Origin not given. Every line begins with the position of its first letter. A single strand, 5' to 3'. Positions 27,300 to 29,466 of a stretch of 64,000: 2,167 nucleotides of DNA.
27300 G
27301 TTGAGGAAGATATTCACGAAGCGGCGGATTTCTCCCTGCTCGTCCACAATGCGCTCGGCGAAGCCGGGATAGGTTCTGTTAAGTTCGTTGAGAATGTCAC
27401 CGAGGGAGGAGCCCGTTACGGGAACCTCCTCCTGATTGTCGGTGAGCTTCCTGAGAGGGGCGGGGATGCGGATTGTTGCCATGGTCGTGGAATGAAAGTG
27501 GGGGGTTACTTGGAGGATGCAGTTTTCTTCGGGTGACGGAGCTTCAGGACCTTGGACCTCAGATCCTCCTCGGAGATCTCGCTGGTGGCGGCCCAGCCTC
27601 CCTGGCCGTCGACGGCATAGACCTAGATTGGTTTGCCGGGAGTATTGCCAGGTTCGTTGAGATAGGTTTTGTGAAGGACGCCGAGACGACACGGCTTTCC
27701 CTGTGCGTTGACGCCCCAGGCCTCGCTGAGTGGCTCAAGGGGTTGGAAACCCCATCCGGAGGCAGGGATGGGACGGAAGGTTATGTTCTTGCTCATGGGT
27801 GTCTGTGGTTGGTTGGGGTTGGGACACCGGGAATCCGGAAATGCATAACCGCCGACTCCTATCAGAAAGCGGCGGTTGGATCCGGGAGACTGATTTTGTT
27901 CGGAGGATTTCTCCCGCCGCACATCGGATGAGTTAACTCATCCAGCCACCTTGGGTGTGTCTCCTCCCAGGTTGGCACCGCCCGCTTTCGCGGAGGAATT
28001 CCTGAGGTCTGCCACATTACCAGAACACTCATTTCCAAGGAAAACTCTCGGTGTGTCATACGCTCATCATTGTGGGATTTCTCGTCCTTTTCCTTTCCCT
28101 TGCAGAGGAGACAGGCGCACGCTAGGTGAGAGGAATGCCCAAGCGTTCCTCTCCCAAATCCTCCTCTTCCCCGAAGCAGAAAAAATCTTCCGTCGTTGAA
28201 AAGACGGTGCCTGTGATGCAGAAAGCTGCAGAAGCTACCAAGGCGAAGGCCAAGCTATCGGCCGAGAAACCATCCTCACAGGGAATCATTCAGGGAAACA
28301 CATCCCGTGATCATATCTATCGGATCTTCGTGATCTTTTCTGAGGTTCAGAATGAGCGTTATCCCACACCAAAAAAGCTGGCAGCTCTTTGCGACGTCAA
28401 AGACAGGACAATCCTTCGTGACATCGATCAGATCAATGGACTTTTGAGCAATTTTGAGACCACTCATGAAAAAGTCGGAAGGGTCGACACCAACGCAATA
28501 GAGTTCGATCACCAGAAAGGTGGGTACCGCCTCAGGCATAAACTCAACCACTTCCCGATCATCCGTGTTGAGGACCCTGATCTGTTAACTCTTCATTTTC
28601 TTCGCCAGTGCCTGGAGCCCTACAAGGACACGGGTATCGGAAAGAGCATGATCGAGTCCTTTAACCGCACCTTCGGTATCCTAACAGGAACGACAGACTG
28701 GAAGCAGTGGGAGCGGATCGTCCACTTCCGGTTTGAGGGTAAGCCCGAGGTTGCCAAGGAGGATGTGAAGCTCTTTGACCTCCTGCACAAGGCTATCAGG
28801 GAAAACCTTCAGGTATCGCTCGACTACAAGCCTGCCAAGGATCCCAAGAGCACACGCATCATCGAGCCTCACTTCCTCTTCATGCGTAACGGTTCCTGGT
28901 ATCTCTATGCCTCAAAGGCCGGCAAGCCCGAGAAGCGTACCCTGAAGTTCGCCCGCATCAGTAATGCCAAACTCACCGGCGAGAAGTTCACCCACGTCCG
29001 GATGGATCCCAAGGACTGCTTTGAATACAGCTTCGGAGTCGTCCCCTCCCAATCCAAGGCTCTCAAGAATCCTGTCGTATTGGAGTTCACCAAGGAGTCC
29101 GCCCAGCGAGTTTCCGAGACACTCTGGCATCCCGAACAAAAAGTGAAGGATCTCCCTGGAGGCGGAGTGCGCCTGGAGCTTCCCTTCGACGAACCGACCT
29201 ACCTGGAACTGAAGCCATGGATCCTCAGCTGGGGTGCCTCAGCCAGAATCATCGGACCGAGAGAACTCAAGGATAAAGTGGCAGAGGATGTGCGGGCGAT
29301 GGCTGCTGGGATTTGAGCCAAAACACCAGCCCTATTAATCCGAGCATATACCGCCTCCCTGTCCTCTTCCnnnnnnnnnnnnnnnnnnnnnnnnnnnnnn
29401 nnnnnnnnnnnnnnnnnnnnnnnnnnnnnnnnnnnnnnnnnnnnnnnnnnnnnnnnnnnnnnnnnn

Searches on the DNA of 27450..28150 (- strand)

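Call 15: search_rna_families(source=window, start=27450, end=28150, threshold=evalue, max_evalue=10, show_alignments=3)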
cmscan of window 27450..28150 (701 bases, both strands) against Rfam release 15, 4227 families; matches with E-value up to 10: 3.
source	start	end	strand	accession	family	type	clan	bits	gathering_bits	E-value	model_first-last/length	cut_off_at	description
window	27885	28013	-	RF01725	SAM-I-IV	Cis-reg; riboswitch;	CL00012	27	41.1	0.044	1-99/99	no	SAM-I/IV (S-adenosyl methionine) riboswitch aptamer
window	27451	27509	-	RF02595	EBv-sisRNA-1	Gene;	-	13.4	58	3.6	1-81/81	no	Epstein-Barr virus stable intronic sequence RNA 1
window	27903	27940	-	RF02975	DUF3800-XI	Gene; sRNA;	-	11.7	37.8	7.4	1-48/48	no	DUF3800-XI RNA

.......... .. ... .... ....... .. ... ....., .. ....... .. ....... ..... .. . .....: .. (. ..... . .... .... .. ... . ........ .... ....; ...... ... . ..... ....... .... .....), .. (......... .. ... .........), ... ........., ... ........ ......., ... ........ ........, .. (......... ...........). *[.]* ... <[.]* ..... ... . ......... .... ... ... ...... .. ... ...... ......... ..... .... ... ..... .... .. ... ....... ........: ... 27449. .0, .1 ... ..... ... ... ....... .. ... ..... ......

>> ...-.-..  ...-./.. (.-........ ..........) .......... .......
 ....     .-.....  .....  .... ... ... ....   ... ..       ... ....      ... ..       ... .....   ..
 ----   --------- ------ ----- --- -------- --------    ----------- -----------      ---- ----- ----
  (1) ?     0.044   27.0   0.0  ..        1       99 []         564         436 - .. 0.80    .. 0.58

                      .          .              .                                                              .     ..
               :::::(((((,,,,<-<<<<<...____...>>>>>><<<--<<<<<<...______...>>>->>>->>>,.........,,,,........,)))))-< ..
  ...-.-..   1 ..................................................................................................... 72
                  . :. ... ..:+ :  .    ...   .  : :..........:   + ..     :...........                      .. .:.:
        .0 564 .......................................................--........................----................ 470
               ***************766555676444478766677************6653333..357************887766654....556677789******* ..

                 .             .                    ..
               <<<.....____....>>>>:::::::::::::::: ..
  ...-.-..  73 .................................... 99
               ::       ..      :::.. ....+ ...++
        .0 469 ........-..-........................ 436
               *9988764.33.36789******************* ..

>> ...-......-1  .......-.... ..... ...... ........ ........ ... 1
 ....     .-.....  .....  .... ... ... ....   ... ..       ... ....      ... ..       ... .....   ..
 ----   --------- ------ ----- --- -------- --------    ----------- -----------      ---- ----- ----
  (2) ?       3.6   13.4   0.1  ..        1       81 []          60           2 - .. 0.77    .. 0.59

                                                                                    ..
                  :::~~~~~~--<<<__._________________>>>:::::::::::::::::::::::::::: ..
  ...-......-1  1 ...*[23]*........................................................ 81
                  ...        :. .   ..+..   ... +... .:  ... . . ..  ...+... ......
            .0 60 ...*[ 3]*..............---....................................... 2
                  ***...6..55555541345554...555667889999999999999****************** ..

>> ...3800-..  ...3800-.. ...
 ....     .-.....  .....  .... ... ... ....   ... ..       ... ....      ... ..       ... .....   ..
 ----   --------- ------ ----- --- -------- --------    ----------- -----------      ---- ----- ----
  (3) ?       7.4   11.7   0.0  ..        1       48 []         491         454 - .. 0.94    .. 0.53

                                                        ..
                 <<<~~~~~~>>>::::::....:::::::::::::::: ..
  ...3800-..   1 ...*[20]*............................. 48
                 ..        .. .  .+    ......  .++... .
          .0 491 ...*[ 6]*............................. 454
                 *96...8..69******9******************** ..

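Call 37: build_rna_model(alignment_id=A3, structure=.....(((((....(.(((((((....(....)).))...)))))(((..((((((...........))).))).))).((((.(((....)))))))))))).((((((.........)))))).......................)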
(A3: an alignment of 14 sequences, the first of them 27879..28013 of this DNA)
Model R1 built from alignment A3 (14 sequences, 148 columns); structure: as given.
model positions 136; base pairs 36; branch points 3; effective number of sequences 1.34; information 0.589 bits per position. Calibrated on 0.2 Mb of random sequence (short: E-values are rough).
structure used (alignment columns):
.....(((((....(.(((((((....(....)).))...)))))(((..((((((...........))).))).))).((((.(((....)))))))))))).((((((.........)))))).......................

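Call 38: search_with_rna_model(model_id=R1, sources=[window, L002, L009, L012, L015, L019, L026, L028, L031, L037, L038, L041, L042, L044, L045, L046, L047, L048, L049, L051, L052, L054, L055, L056, L057, L058, L059, L060, L061, L063, L064, L065, L066, L068, L001, L003, L004, L005, L006, L007, L008, L010, L011, L013, L016, L017, L018, L020, L022, L023, L024, L025, L029, L030, L032, L033], max_evalue=0.01, make_alignment=true)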
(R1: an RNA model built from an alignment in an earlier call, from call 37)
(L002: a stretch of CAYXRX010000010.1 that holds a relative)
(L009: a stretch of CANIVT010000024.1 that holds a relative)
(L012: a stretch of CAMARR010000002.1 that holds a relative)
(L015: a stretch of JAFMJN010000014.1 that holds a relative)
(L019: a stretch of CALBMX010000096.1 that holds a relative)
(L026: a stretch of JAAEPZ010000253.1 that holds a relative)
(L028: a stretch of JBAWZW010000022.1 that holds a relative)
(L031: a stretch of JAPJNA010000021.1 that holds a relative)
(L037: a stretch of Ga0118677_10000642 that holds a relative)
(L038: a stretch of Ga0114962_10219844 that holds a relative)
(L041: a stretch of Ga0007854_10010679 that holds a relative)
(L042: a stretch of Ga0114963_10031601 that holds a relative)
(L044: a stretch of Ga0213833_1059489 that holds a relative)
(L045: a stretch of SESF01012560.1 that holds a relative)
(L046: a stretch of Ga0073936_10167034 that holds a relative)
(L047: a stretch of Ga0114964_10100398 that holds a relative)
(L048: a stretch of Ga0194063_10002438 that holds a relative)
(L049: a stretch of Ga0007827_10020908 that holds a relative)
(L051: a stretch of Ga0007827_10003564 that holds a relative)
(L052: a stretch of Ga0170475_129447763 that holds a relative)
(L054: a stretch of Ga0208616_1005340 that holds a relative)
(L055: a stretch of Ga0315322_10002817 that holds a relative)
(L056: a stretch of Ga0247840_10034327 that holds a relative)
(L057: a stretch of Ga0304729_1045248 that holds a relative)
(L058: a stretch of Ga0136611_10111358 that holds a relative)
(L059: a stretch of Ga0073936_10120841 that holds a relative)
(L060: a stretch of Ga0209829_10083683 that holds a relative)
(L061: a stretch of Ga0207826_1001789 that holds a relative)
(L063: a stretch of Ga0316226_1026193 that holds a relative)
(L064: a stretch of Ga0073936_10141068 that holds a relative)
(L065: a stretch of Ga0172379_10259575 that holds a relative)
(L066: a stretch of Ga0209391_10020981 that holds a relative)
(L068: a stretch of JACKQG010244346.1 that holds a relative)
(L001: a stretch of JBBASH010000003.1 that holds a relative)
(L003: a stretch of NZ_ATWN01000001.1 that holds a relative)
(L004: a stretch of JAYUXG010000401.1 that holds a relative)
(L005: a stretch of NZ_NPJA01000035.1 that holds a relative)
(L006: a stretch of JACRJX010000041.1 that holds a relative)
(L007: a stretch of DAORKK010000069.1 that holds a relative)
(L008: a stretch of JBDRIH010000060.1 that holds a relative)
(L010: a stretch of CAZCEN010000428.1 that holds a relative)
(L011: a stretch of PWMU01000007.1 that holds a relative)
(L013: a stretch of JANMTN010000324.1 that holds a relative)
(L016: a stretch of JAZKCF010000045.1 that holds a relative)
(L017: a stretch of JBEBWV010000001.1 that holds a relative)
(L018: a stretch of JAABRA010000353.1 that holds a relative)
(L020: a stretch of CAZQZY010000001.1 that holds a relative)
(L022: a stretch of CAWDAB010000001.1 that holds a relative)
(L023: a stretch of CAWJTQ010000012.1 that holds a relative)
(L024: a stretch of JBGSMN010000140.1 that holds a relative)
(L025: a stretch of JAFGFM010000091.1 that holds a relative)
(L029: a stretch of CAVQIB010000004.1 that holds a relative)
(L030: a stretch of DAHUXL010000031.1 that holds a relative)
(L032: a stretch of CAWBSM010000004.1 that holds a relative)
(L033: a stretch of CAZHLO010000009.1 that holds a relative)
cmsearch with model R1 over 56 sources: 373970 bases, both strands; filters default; matches with E-value up to 0.01: 34.
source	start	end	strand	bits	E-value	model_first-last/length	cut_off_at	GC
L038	433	568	+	153.9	1.6e-37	1-136/136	no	0.57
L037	7565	7700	-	151.7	6.2e-37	1-136/136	no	0.55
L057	1193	1328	-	151.1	8.4e-37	1-136/136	no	0.57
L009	248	383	-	150.9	9.9e-37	1-136/136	no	0.57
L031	2312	2447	-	150.3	1.4e-36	1-136/136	no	0.56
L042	1547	1683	+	148.2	4.8e-36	1-136/136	no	0.53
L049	61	195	-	147.2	9.1e-36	1-136/136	no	0.55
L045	404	540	+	145.6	2.3e-35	1-136/136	no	0.55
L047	53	187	-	144.3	4.9e-35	1-136/136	no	0.56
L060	818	952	+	144.3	4.9e-35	1-136/136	no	0.56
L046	1059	1194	+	143.5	8.1e-35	1-136/136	no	0.57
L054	457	589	+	142.1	1.8e-34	1-136/136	no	0.57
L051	1860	1992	+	141.3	3e-34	1-136/136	no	0.58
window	27879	28013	-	134.7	1.5e-32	1-136/136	no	0.59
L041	3895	4030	-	128.2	7.1e-31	1-136/136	no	0.54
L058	768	902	+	116.1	1e-27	1-136/136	no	0.54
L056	1194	1332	-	105.5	5.3e-25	1-136/136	no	0.58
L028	2914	3052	-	104.2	1.2e-24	1-136/136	no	0.57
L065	377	515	-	103.6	1.7e-24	1-136/136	no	0.6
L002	2523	2661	-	98.5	3.6e-23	1-136/136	no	0.58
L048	2709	2846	-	96.5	1.1e-22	1-136/136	no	0.59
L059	217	353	-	95.7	1.9e-22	1-136/136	no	0.58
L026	3734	3858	-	65.5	1.2e-14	1-136/136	no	0.68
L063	41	211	-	64.9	1.7e-14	1-136/136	no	0.54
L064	568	733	+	58.8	6.5e-13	1-136/136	no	0.54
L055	7169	7297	-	58.1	1e-12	1-136/136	no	0.58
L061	5182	5301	-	55.6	4.5e-12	1-136/136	no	0.59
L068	890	1015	-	47.4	5.9e-10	1-136/136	no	0.63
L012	3211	3354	-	47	7.3e-10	1-136/136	no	0.68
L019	1278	1401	+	46.9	7.7e-10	1-136/136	no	0.56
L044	29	133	+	46.1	1.3e-09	6-94/136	no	0.67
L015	909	1050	-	41.2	2.4e-08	1-136/136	no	0.69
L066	1979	2101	+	33.6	2.1e-06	1-136/136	no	0.61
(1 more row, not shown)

Alignment A4: 34 matches aligned to the model, 245 columns, each read 5' to 3' on its own strand. Consensus structure (alignment columns), stored with it:
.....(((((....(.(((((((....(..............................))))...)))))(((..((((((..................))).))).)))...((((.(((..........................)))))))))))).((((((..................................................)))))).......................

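Call 58: search_with_rna_model(model_id=R1, sources=[L069, L070, L071, L072, L073], max_evalue=1, show_alignments=5)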
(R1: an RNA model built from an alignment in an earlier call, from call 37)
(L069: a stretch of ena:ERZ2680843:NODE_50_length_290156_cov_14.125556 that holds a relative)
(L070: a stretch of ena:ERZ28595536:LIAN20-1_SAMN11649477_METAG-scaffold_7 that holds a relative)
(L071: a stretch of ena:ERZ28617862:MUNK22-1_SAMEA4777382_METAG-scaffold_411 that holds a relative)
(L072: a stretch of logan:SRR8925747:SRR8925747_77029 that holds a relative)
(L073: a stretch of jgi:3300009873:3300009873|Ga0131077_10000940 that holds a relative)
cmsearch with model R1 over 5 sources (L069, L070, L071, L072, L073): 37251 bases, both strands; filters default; matches with E-value up to 1: 5.
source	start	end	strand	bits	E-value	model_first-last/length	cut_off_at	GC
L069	3823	3958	+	121.9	3.1e-30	1-136/136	no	0.51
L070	3779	3915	+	118.1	3e-29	1-136/136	no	0.55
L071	3796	3932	+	68.4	2.2e-16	1-136/136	no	0.58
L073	3767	3906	+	61.9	1e-14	1-136/136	no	0.57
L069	3085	3168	-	9.5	0.38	1-136/136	no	0.58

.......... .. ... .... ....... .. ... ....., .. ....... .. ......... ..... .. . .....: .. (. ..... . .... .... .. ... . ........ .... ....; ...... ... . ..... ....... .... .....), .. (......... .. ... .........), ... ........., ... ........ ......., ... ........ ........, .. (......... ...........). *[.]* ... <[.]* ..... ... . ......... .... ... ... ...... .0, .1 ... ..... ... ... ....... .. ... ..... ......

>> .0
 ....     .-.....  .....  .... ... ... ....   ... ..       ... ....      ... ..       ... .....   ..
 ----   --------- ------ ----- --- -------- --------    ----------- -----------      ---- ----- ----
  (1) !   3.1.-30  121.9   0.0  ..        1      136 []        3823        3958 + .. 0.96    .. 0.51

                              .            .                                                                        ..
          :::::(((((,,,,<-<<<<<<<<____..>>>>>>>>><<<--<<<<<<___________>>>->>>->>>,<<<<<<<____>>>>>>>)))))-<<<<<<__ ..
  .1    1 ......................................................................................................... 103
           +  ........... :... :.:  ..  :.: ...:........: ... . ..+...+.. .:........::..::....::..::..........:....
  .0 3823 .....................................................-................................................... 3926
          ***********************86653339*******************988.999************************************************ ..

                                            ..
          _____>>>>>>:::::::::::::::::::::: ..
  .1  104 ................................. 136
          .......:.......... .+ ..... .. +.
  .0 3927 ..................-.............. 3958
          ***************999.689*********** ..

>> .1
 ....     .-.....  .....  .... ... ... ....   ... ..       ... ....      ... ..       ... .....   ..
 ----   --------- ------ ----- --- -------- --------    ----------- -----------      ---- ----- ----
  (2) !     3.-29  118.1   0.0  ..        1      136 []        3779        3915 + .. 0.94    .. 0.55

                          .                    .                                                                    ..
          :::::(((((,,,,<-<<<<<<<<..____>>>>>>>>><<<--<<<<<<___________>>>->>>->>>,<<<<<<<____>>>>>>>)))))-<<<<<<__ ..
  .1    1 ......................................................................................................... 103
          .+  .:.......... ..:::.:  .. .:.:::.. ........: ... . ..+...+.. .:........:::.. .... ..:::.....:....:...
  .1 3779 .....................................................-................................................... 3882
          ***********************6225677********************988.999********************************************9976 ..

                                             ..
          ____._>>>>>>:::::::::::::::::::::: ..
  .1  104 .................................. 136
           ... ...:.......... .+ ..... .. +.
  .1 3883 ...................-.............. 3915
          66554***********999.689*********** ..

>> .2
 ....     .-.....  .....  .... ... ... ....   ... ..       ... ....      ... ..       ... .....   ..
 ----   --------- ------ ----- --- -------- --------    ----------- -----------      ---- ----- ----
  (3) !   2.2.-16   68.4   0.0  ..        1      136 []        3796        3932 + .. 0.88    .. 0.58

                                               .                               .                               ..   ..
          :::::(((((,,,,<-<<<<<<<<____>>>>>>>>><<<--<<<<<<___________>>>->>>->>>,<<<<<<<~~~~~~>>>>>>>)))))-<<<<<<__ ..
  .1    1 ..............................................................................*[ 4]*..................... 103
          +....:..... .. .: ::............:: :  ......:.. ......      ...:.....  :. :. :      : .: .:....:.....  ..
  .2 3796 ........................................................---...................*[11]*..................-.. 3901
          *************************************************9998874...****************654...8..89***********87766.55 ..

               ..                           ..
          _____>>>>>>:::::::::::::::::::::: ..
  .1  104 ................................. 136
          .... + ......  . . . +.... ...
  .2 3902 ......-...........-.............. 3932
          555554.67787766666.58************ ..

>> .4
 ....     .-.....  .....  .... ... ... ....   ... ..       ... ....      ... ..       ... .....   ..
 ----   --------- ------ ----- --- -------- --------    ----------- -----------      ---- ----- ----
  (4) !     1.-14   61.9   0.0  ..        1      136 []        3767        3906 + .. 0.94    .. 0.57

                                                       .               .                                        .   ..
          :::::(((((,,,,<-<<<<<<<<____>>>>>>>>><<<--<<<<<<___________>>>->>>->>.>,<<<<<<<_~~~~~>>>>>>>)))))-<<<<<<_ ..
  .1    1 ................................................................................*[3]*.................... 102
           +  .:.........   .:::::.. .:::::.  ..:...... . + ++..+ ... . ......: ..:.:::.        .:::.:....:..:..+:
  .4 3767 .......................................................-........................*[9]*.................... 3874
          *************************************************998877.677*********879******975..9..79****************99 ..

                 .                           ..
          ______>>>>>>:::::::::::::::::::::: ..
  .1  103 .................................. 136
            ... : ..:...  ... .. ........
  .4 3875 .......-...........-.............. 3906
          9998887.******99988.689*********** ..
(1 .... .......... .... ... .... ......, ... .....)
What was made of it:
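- L071 has AAGAG upstream of the same gene family (call 58).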

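Call 77: search_with_rna_model(model_id=R1, sources=[L074, L075, L076, L077, L078, L079, L080, L081, L069, L070, L071, L073], max_evalue=0.01, make_alignment=true)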
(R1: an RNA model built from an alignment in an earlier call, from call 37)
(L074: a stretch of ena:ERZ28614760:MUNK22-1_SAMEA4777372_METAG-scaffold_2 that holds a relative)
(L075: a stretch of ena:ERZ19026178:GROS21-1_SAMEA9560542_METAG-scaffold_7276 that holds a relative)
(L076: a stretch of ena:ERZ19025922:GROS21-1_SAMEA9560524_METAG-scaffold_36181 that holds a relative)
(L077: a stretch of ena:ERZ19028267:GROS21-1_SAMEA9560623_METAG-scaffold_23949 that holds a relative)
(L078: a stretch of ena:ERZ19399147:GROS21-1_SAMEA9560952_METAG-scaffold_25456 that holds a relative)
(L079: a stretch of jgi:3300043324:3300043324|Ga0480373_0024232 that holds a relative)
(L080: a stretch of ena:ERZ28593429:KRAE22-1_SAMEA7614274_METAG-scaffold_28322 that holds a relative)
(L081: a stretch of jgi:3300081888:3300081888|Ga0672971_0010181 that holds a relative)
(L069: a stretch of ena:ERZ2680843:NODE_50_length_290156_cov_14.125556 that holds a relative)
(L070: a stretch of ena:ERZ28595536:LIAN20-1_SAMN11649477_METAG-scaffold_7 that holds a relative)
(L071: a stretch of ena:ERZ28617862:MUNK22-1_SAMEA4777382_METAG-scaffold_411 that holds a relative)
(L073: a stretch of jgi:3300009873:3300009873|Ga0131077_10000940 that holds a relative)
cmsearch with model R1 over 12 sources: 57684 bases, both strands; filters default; matches with E-value up to 0.01: 12.
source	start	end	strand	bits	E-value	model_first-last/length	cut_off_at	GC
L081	1291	1423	+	139.5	1.3e-34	1-136/136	no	0.55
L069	3823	3958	+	121.9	4.8e-30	1-136/136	no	0.51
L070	3779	3915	+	118.1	4.7e-29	1-136/136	no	0.55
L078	784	918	+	116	1.6e-28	1-136/136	no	0.57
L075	1137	1271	+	115.1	2.7e-28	1-136/136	no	0.58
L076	1119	1253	+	115.1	2.7e-28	1-136/136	no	0.58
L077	1092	1226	+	115.1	2.7e-28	1-136/136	no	0.58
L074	1285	1422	+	111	3.2e-27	1-136/136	no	0.57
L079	1246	1405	+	81.8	1.1e-19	1-136/136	no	0.54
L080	1246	1405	+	81.8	1.1e-19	1-136/136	no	0.54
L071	3796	3932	+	68.4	3.4e-16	1-136/136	no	0.58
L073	3767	3906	+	61.9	1.6e-14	1-136/136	no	0.57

Alignment A6: 12 matches aligned to the model, 173 columns, each read 5' to 3' on its own strand. Consensus structure (alignment columns), stored with it:
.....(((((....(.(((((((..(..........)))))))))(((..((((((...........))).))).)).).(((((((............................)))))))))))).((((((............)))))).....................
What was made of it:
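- The riboswitch is tied to the X start codon in 12 of 12 independent loci (calls 58, 77).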

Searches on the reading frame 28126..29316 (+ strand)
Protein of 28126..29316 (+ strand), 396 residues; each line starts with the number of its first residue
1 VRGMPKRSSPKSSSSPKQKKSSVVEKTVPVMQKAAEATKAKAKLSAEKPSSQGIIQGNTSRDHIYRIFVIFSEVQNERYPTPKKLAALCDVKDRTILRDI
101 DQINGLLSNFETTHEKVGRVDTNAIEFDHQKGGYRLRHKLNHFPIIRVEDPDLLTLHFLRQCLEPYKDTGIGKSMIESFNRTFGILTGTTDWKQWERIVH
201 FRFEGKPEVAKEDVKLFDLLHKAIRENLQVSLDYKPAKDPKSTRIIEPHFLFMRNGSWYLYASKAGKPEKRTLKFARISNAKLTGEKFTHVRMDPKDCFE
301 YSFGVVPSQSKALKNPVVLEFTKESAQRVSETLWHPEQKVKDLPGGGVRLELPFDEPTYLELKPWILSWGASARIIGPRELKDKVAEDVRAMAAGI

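Call 10: search_protein_families(library=pfam, proteins=[window:28126-29316:+], max_evalue=0.01)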
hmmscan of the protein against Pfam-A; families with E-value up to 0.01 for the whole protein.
window:28126-29316:+ (396 aa): 2 families
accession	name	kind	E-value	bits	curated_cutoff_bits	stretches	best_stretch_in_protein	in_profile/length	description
PF25583.1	WCX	-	1.9e-15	57.4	23.9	1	316-393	4-76/76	WCX domain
PF13280.12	WYL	-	9.5e-14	51.6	21.8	1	216-282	2-69/70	WYL domain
